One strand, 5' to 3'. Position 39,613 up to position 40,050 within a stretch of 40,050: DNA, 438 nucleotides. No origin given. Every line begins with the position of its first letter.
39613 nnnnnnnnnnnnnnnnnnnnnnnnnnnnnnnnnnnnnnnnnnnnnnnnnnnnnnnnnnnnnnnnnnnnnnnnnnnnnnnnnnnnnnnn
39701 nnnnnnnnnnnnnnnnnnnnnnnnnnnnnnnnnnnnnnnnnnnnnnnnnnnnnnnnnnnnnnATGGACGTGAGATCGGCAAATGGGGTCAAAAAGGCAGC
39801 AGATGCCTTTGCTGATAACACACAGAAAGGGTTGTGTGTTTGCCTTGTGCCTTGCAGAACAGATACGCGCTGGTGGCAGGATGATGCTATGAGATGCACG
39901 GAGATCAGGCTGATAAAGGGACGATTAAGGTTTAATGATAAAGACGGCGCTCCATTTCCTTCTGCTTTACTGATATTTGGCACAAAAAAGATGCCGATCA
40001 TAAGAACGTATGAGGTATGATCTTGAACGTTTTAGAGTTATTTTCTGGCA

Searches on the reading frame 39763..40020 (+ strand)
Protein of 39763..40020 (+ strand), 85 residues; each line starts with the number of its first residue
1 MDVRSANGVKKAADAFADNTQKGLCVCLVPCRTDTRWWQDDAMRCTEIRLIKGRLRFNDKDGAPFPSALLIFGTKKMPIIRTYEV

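Call 106: search_protein_families(library=pfam, proteins=[window:39763-40020:+], max_evalue=0.01)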
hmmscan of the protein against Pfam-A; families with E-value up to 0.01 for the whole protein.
window:39763-40020:+ (85 aa): 1 family
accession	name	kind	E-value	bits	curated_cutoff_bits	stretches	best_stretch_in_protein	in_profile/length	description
PF05869.16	Dam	-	0.0017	18.5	28.1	1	9-59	76-125/169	DNA N-6-adenine-methyltransferase (Dam)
